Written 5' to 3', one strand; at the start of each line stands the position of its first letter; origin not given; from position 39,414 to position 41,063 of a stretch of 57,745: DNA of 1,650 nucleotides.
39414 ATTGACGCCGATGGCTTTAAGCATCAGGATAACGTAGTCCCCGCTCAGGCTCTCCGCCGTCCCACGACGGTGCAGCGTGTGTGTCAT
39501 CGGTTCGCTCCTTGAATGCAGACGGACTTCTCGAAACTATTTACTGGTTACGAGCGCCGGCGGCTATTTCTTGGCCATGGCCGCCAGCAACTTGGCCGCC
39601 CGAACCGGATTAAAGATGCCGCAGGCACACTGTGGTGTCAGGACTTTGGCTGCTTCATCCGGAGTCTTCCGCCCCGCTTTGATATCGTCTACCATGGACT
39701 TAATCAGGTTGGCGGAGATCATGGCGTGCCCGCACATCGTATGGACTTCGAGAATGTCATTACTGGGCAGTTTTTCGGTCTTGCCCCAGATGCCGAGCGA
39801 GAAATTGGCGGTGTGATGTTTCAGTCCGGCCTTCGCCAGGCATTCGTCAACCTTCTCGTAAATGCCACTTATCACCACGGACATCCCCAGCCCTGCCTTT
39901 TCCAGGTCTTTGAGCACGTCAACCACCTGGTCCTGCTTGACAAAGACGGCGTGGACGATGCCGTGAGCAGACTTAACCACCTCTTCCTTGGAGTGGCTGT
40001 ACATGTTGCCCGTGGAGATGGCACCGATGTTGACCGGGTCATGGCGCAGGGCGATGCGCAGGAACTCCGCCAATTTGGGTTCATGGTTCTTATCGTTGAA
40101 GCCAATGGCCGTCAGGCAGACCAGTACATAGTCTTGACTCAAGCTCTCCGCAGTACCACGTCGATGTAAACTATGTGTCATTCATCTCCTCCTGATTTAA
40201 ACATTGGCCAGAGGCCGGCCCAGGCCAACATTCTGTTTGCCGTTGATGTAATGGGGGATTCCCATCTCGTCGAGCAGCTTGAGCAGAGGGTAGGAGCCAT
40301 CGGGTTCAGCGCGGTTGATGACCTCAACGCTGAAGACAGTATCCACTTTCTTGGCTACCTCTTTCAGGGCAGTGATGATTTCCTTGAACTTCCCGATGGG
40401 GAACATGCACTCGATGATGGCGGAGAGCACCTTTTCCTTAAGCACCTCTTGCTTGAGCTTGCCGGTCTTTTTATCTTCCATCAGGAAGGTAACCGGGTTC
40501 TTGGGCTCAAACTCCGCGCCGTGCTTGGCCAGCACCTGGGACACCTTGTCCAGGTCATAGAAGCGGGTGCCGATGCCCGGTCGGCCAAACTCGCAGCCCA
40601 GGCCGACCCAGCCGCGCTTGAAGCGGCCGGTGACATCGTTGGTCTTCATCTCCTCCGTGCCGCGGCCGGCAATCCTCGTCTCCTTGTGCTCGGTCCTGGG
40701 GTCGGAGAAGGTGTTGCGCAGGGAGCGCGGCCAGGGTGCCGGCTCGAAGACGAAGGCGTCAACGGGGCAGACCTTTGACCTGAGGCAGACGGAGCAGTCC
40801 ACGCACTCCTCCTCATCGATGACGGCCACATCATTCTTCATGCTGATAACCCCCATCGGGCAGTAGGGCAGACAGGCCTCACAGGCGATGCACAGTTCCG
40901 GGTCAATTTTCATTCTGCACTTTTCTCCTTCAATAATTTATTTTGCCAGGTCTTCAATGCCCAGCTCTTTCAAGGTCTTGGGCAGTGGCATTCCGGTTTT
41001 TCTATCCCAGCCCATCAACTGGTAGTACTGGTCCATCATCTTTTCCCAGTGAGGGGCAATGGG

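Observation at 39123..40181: Tandem paralogs of an unrecognised family, differing by a precise 82-aa Cys/His-bearing insert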

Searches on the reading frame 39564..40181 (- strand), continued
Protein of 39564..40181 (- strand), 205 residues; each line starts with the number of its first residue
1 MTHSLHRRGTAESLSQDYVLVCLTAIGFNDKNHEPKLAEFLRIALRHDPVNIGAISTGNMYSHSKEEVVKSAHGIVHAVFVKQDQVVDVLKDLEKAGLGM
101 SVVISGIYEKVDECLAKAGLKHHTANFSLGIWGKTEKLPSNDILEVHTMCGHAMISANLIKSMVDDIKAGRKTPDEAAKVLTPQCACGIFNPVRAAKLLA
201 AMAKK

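Call 56: search_protein_families(library=pfam, alignment_id=A5, max_evalue=1)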
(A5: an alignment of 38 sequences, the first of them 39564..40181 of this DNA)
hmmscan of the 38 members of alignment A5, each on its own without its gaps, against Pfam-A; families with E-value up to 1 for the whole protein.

A. member 1, window:39564-40181:- (205 aa): 1 family
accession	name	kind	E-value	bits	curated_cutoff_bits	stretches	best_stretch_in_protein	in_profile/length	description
PF13419.12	HAD_2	-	0.023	15.3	23.8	1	71-124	68-122/178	Haloacid dehalogenase-like hydrolase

B. families by the number of members that match (of 38 scanned): 34 families (the first 25 are shown)
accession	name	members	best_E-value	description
PF13419.12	HAD_2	9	5.4e-05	Haloacid dehalogenase-like hydrolase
PF22746.1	SHOCT-like_DUF2089-C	4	0.046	SHOCT-like domain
PF09012.17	FeoC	3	0.0062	FeoC like transcriptional regulator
PF11274.14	DUF3074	2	0.16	Protein of unknown function (DUF3074)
PF05709.17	Sipho_tail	1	0.0095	Phage tail protein RIFT-related domain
PF23938.1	DUF7273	1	0.035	Domain of unknown function (DUF7273)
PF01883.24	FeS_assembly_P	1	0.036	Iron-sulfur cluster assembly protein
PF01900.24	RNase_P_Rpp14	1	0.045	Rpp14/Pop5 family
PF03807.23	F420_oxidored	1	0.046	NADP oxidoreductase coenzyme F420-dependent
PF08066.17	PMC2NT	1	0.05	PMC2NT (NUC016) domain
PF16365.12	EutK_C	1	0.06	Ethanolamine utilization protein EutK C-terminus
PF20851.2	SidM_Rab1-act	1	0.065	SidM, Rab1-activation domain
PF01400.30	Astacin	1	0.067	Astacin (Peptidase family M12A)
PF00837.23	T4_deiodinase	1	0.084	Iodothyronine deiodinase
PF01817.26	CM_2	1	0.099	Chorismate mutase type II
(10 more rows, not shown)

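Call 57: search_solved_structures(query=A5, max_evalue=10, show_alignments=1)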
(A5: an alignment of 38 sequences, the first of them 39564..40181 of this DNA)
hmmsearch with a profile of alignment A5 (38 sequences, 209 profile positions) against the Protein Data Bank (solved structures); distinct sequences matched with E-value up to 10: 3.
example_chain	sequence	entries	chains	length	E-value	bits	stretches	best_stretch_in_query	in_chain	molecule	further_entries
8ebt_K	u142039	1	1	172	0.11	15.3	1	134-157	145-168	DNA repair protein complementing XP-A cells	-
28ke_N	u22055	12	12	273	0.33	13.8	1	134-157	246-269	DNA repair protein complementing XP-A cells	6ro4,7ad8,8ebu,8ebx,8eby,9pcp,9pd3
9ngx_A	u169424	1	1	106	1.9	11.3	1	64-131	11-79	La-related protein 6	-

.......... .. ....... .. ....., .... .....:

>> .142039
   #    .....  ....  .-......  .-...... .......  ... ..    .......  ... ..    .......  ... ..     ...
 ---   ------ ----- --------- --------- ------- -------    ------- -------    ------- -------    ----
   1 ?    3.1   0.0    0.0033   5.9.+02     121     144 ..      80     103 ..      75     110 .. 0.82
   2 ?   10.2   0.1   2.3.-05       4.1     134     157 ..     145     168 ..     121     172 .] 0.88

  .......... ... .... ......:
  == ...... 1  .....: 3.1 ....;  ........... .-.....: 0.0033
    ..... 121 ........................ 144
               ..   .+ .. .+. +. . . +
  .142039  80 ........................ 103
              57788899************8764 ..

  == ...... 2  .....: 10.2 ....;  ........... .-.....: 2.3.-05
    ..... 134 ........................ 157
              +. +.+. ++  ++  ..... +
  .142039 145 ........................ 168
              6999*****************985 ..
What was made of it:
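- On Known protein folds with solved structures (for X and for Y's C-domain): Profile against PDB sequences: best E = 0.11 (call 57).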

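Call 69: find_encoding_contigs(protein=P0367, flank=8000, max_places=3)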
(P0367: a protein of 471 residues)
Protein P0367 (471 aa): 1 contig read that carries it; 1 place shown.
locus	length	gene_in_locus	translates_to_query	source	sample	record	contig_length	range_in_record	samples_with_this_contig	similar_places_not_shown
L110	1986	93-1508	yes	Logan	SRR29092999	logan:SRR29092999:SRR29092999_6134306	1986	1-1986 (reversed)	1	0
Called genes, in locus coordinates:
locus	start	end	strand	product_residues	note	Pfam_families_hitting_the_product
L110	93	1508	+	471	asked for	PF13183:Fer4_8 (faint), PF12797:Fer4_2 (faint), PF13237:Fer4_10, PF14697:Fer4_21 (faint), PF00037:Fer4 (weak), PF12837:Fer4_6 (faint), PF12838:Fer4_7, PF13187:Fer4_9, +1 more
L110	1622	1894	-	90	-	PF02597:ThiS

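Call 70: find_encoding_contigs(protein=P0229, flank=8000, max_places=3)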
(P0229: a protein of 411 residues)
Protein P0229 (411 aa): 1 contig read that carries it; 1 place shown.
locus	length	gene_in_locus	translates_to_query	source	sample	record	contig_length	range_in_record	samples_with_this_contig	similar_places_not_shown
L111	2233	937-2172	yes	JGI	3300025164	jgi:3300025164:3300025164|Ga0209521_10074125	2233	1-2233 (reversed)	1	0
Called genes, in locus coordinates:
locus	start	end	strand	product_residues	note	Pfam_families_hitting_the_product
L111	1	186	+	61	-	?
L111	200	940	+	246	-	PF00037:Fer4, PF12797:Fer4_2 (faint), PF12837:Fer4_6 (weak), PF12838:Fer4_7, PF13187:Fer4_9 (weak), PF13237:Fer4_10 (weak), PF14697:Fer4_21 (weak)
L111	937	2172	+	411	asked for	PF13187:Fer4_9 (faint), PF12837:Fer4_6 (faint), PF12800:Fer4_4 (faint), PF13237:Fer4_10 (weak), PF13247:Fer4_11, PF12838:Fer4_7 (weak)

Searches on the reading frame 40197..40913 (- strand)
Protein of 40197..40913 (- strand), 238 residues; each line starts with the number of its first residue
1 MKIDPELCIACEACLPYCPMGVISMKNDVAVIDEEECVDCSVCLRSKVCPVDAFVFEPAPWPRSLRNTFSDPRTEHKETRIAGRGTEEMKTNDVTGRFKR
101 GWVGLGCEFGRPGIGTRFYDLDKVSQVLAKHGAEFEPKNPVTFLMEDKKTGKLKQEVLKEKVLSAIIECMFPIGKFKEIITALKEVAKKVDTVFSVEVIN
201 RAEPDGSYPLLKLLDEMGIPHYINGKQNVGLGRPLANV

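Call 3: search_protein_families(library=pfam, proteins=[window:40197-40913:-], max_evalue=0.1)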
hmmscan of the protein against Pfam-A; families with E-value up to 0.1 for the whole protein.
window:40197-40913:- (238 aa): 11 families
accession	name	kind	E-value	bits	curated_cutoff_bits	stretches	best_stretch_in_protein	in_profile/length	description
PF00037.32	Fer4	-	3.4e-08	33.4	21.1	1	2-24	2-24/24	4Fe-4S binding domain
PF12838.12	Fer4_7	-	1e-07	32.7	27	1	8-53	2-52/52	4Fe-4S dicluster domain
PF14697.11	Fer4_21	-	2.1e-07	31.4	35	1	2-53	2-56/59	4Fe-4S dicluster domain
PF12837.12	Fer4_6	-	2.5e-07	30.8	25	2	2-23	3-24/24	4Fe-4S binding domain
PF12797.12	Fer4_2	-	3.8e-06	27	24.5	2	1-19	3-21/22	4Fe-4S binding domain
PF13237.11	Fer4_10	-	7e-06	26.3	25.5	1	1-50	2-53/53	4Fe-4S dicluster domain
PF13187.11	Fer4_9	-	1.1e-05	25.9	27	1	8-52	2-50/52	4Fe-4S dicluster domain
PF13183.11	Fer4_8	-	0.00019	22.3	27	0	7-21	53-67/68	4Fe-4S dicluster domain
PF13484.11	Fer4_16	-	0.00026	22.1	30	1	8-37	2-29/66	4Fe-4S double cluster binding domain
PF12800.12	Fer4_4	-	0.015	16.1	24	1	5-21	1-17/17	4Fe-4S binding domain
PF25160.1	LdpA_Fe-S-bd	-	0.04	14.1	27.6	1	4-26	24-46/49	LdpA Fe-S cluster-binding domain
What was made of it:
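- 40197..40913 (-): Y: a 238-aa protein and the conserved partner of X. It has an N-terminal 2x[4Fe-4S] ferredoxin domain with 8 invariant Cys, plus a ~175-aa C-terminal domain with no known relatives. Pfam Fer4 hits (call 3).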

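Call 4: search_protein_families(library=ncbifam, proteins=[window:40197-40913:-], max_evalue=0.1)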
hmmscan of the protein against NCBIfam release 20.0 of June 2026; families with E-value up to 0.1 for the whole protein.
window:40197-40913:- (238 aa): 66 families (the best 25 are shown)
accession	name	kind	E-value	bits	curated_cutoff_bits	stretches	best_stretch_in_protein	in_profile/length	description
NF058577.1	FdxA_fam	equivalog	3.6e-11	43.1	65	1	7-53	8-52/52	4Fe-4S ferredoxin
NF045874.1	Vhu_polyferre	exception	1.9e-10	40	600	1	7-55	129-175/381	F420-non-reducing hydrogenase associated-polyferredoxin VhuB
NF040864.1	HgcB_ferredoxin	equivalog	1.8e-07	30.9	99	1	2-55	10-62/93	mercury methylation ferredoxin HgcB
TIGR02700.1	flavo_MJ0208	hypoth_equivalog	2.5e-07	30.2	251.35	1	2-54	144-194/234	dihydromethanopterin reductase (acceptor)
NF033683.1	di_4Fe-4S_YfhL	equivalog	4e-07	30.2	86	1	7-57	8-63/80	YfhL family 4Fe-4S dicluster ferredoxin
NF005504.0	PRK07118.1-3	equivalog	4.5e-07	29.5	437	1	7-55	220-266/293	Fe-S cluster domain-containing protein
TIGR04105.1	FeFe_hydrog_B1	subfamily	4.5e-07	28.9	450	1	8-58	113-163/462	monomeric [FeFe] hydrogenase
TIGR02179.1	PorD_KorD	subfamily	7e-07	29.3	60.05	1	4-55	23-73/78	2-oxoacid:acceptor oxidoreductase, delta subunit, pyruvate/2-ketoisovalerate family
NF038196.1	ferrodoxin_EFR1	subfamily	1.3e-06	28.7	75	1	6-56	184-231/242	EFR1 family ferrodoxin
NF045490.1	FdxA_Protbact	equivalog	2.3e-06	27.8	135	2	29-57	32-58/104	ferredoxin FdxA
TIGR01944.1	rnfB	subfamily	3.1e-06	26.9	68.7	1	27-55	105-131/190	RnfABCDGE type electron transport complex subunit B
TIGR02912.1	sulfite_red_C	equivalog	6.5e-06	25.4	324.1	1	2-58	165-222/314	sulfite reductase subunit C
NF045480.1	FdxA_Actino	equivalog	6.6e-06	26.3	125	2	32-58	35-59/107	ferredoxin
NF005503.0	PRK07118.1-2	equivalog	6.7e-06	25.6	252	1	8-54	140-184/292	RnfABCDGE type electron transport complex subunit B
NF040770.1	hetero_SS_HdrA2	exception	1e-05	23.9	1100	1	2-55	573-624/777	CoB-CoM heterodisulfide reductase HdrA2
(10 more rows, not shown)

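Call 30: find_homologous_proteins(query=window:40197-40913:-, max_evalue=0.001)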
Query window:40197-40913:- (238 aa): 5075 proteins with E <= 0.001 among 5295 candidates; the best 120 are listed.
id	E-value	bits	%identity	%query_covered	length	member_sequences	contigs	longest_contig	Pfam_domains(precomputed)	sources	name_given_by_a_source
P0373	2.6e-159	546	100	100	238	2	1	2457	PF14697.12,PF12797.13,PF12837.13,PF00037.33,PF12838.13,PF13237.12,PF13187.12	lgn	-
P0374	9.6e-152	521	94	100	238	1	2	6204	PF14697.12,PF12797.13,PF12837.13,PF00037.33,PF12838.13,PF13237.12,PF13187.12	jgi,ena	-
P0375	1.4e-139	481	86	100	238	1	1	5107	PF14697.12,PF12797.13,PF12837.13,PF00037.33,PF12838.13,PF13237.12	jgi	-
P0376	2.1e-139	481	85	100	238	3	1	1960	PF14697.12,PF12797.13,PF00037.33,PF12838.13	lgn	-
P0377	1.2e-138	478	84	100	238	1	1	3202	PF14697.12,PF12797.13,PF12837.13,PF00037.33,PF12838.13,PF13237.12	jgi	-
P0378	2.3e-138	477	85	100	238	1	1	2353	PF14697.12,PF12797.13,PF12837.13,PF00037.33,PF12838.13,PF13237.12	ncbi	-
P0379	7.4e-138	476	85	100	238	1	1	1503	PF14697.12,PF12837.13,PF00037.33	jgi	jgi:NAD-dependent dihydropyrimidine dehydrogenase PreA subunit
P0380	1.1e-137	475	85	100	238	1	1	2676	PF14697.12,PF12797.13,PF12837.13,PF00037.33,PF12838.13,PF13237.12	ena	-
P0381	1.3e-137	475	84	100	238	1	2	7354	PF14697.12,PF12837.13,PF00037.33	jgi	jgi:NAD-dependent dihydropyrimidine dehydrogenase PreA subunit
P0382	2.5e-137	474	84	100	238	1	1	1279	PF14697.12,PF12837.13,PF00037.33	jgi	-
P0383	5.5e-137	473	82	100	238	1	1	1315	PF14697.12,PF12797.13,PF12837.13,PF00037.33,PF12838.13,PF13237.12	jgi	-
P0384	8.2e-137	472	84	100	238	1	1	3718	PF14697.12,PF12837.13,PF00037.33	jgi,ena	-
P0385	1.0e-136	472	84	100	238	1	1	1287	PF14697.12,PF12837.13,PF00037.33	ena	-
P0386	1.5e-136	472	84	100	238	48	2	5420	PF14697.12,PF12838.13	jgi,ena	-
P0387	1.9e-136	471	82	100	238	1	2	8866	PF14697.12,PF12797.13,PF12837.13,PF00037.33,PF12838.13,PF13237.12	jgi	-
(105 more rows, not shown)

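Call 47: find_encoding_contigs(protein=P0373, flank=10000, max_places=6)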
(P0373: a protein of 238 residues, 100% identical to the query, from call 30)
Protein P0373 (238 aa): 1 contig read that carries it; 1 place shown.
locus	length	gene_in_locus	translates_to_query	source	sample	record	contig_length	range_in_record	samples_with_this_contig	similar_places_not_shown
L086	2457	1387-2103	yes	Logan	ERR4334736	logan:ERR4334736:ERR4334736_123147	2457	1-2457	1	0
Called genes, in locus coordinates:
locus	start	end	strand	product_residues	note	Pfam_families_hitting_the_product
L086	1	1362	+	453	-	?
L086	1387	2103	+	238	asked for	PF00037:Fer4 (weak), PF12797:Fer4_2 (faint), PF12837:Fer4_6 (faint), PF12838:Fer4_7 (weak), PF13187:Fer4_9 (weak), PF13237:Fer4_10 (faint), PF14697:Fer4_21 (weak)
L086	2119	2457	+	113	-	?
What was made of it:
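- Tried and rejected: The contig carrying an identical Y stops inside X (call 47).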

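Call 64: search_solved_structures(query=A6, max_evalue=1, show_alignments=0)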
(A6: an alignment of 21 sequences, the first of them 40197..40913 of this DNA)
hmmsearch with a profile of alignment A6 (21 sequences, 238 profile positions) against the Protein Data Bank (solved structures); distinct sequences matched with E-value up to 1: 214 (the best 60 are shown).
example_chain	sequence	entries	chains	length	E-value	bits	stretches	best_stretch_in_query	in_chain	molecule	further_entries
5t5i_F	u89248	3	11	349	1.6e-21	80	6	2-56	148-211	Tungsten formylmethanofuran dehydrogenase subunit fwdF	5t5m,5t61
9sw6_H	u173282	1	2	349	3.1e-21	79.1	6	2-56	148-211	Tungsten formylmethanofuran dehydrogenase, subunit F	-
9sfi_O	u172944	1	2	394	2.4e-16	63.1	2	6-62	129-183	Ferredoxin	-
9sfi_T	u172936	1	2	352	3.6e-16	62.5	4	2-60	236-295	4Fe-4S ferredoxin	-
9sw6_G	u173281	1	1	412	4.3e-15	59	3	7-63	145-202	Polyferredoxin protein MvhB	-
7zc6_B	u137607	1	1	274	2.3e-11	46.8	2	7-59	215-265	RnfB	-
9eri_B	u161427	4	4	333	2.5e-11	46.7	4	2-58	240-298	Na(+)-translocating ferredoxin:NAD(+) oxidoreductase complex subunit B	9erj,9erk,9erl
1fdn_A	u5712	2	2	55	2.9e-10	43.2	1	5-55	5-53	FERREDOXIN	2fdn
8rvu_a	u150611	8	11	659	2.4e-09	40.2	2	4-60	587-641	H(2):CoB-CoM heterodisulfide,ferredoxin reductase subunit A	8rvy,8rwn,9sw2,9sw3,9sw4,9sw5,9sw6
1fca_A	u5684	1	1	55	2.4e-09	40.2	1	5-55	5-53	FERREDOXIN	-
8rvv_A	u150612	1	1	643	1.2e-08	37.8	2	4-59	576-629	H(2):CoB-CoM heterodisulfide,ferredoxin reductase subunit A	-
1clf_A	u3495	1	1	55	2e-08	37.1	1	6-56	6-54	FERREDOXIN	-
7vzg_B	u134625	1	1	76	4.1e-08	36.1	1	3-59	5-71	Photosystem P840 reaction center iron-sulfur protein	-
1bqx_A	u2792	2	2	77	4.6e-08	36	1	7-59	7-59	PROTEIN (FERREDOXIN) | FERREDOXIN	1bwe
7bkb_K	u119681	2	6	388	4.6e-08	36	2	2-56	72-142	Formylmethanofuran dehydrogenase, subunit F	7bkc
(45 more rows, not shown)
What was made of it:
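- On 2x[4Fe-4S] bacterial-type ferredoxin domain (for Y, residues 1-58): PDB ferredoxin-domain hits reach E = 1.6e-21 (call 64).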

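Call 71: list_cluster_members(proteins=[L081:8001-8627:+, L071:8001-8642:+, L081:7276-8001:+, L071:7272-8000:+, window:39564-40181:-, window:40197-40913:-])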
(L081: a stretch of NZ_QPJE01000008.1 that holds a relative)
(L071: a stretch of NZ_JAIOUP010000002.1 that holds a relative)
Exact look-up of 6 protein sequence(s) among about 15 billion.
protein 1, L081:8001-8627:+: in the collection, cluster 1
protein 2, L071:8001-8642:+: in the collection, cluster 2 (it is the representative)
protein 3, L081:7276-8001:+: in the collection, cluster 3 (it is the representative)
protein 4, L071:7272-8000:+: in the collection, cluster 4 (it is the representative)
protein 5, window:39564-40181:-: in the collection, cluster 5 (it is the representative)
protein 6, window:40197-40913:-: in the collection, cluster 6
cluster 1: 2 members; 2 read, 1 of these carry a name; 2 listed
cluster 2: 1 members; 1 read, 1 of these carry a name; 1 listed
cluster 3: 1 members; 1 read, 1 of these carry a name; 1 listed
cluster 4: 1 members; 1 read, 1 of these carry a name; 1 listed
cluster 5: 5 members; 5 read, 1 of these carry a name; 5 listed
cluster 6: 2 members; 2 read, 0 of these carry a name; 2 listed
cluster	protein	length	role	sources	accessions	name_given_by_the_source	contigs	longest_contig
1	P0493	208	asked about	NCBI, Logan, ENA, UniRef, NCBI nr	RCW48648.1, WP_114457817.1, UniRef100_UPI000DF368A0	hypothetical protein [Halanaerobium sp. MA284_MarDTE_T2] | hypothetical protein n=1 Tax=Halanaerobium sp. MA284_MarDTE_T2 TaxID=2183913 ...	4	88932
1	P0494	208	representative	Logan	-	-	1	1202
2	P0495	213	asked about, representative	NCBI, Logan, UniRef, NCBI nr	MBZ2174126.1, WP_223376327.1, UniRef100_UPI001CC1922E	hypothetical protein K8M07_02580 [Schnuerera sp. xch1] | hypothetical protein n=1 Tax=Schnuerera sp. xch1 TaxID=2874283 RepID=UPI001CC1922E | hypothetical protein [Schnuerera sp. xch1]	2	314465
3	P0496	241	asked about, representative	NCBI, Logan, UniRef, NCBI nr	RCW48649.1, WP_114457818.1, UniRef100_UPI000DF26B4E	4Fe-4S binding protein [Halanaerobium sp. MA284_MarDTE_T2] | indolepyruvate ferredoxin oxidoreductase subunit alpha n=1 Tax=Halanaerobium sp. ...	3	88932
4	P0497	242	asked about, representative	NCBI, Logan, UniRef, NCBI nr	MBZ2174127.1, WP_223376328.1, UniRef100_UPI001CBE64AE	4Fe-4S dicluster domain-containing protein [Schnuerera sp. xch1] | 4Fe-4S dicluster domain-containing protein n=1 Tax=Schnuerera sp. xch1 TaxID=2874283 ...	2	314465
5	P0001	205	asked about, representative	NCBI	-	-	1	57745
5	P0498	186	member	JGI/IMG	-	hypothetical protein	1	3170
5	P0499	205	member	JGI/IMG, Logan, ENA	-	-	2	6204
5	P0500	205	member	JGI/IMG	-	-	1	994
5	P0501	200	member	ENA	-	-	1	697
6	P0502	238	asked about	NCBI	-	-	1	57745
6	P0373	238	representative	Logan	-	-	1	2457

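Call 72: find_encoding_contigs(protein=P0374, flank=6000, max_places=3)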
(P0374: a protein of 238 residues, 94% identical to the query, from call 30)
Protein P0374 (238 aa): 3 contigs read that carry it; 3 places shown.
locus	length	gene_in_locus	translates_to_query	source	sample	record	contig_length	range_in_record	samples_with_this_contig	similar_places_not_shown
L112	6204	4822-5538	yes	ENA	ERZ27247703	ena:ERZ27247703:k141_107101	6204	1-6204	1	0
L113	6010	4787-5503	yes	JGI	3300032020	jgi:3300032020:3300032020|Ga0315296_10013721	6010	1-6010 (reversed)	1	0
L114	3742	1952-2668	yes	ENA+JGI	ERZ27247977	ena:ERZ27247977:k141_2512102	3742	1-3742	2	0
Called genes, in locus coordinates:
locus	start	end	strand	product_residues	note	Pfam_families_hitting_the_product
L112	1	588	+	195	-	?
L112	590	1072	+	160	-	PF01288:HPPK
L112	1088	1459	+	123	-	PF01242:PTPS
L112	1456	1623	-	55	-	PF03966:Trm112p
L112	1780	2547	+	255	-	PF03328:HpcH_HpaI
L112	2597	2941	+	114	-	PF02597:ThiS (weak)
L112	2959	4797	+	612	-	PF02730:AFOR_N, PF01314:AFOR_C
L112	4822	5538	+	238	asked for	PF00037:Fer4 (weak), PF12797:Fer4_2 (faint), PF12837:Fer4_6 (faint), PF12838:Fer4_7 (weak), PF13187:Fer4_9 (weak), PF13237:Fer4_10 (faint), PF14697:Fer4_21 (weak)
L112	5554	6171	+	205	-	-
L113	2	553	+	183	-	?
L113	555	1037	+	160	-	PF01288:HPPK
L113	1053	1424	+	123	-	PF01242:PTPS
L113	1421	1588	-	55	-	PF03966:Trm112p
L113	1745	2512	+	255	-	PF03328:HpcH_HpaI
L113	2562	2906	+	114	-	PF02597:ThiS (weak)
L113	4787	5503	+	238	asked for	PF00037:Fer4 (weak), PF12797:Fer4_2 (faint), PF12837:Fer4_6 (faint), PF12838:Fer4_7 (weak), PF13187:Fer4_9 (weak), PF13237:Fer4_10 (faint), PF14697:Fer4_21 (weak)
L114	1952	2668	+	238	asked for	PF00037:Fer4 (weak), PF12797:Fer4_2 (faint), PF12837:Fer4_6 (faint), PF12838:Fer4_7 (weak), PF13187:Fer4_9 (weak), PF13237:Fer4_10 (faint), PF14697:Fer4_21 (weak)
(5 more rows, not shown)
